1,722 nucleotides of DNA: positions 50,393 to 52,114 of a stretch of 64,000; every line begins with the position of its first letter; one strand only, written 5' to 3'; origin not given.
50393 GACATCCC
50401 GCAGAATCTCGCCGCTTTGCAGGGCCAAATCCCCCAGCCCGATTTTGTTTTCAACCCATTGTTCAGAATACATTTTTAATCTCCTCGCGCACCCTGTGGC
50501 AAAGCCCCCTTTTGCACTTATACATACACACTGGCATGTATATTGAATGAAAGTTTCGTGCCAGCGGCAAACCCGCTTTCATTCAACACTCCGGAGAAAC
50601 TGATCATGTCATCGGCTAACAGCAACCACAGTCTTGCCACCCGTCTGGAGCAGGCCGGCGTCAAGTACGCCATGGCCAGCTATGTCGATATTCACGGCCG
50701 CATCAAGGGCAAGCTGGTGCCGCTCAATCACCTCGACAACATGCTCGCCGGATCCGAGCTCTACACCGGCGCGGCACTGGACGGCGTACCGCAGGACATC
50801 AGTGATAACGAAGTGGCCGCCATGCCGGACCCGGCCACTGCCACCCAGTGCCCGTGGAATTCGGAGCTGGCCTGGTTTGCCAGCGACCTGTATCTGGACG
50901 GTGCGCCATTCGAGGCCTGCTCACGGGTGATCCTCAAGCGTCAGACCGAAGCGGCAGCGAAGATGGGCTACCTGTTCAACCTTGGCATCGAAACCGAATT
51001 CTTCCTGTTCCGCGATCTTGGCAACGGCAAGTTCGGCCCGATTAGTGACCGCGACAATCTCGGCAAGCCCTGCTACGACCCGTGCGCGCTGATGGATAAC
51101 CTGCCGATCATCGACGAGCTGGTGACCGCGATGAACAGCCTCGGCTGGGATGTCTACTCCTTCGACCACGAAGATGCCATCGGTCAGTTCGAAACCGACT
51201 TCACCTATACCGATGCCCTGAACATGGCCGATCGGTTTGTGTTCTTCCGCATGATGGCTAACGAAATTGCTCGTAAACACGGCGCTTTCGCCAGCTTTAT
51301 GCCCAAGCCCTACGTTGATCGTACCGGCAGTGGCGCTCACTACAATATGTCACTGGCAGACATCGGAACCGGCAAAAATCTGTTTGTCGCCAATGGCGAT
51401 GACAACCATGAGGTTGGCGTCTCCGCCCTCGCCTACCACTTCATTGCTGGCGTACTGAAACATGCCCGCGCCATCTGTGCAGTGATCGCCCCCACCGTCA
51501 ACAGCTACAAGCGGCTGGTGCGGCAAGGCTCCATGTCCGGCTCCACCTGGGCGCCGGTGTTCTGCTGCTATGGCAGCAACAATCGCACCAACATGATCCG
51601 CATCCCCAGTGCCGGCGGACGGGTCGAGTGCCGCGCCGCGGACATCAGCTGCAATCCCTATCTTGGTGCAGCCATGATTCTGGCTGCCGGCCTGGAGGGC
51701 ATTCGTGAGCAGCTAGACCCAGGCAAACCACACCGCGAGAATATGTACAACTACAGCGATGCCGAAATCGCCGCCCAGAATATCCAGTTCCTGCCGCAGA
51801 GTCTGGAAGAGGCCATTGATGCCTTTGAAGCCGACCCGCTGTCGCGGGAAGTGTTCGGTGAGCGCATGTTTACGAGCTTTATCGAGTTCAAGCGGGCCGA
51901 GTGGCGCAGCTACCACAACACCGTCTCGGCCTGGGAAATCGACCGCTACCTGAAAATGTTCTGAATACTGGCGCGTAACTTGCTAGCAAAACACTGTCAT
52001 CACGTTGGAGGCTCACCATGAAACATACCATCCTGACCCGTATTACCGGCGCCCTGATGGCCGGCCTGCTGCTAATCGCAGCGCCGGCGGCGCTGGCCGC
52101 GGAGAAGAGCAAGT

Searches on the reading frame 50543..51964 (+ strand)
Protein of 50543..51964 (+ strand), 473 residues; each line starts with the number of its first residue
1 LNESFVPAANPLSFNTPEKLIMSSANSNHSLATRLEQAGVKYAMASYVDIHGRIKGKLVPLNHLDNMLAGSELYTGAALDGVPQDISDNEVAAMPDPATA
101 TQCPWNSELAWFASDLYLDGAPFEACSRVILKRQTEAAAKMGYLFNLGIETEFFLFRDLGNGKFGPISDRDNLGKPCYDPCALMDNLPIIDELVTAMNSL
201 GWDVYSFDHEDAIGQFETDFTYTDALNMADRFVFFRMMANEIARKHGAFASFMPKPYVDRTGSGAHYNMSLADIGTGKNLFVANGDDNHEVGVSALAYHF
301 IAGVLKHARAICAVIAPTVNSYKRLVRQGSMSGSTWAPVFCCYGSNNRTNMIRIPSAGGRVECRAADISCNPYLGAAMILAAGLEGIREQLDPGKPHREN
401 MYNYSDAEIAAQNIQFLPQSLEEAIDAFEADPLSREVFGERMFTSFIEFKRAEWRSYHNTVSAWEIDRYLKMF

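Call 85: search_protein_families(library=pfam, proteins=[window:50543-51964:+], max_evalue=0.00001)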
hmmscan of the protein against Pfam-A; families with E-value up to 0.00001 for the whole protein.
window:50543-51964:+ (473 aa): 1 family
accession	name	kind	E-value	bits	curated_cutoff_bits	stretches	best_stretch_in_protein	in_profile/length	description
PF00120.29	Gln-synt_C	-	5.8e-100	335.1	24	1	125-469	2-344/344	Glutamine synthetase, catalytic domain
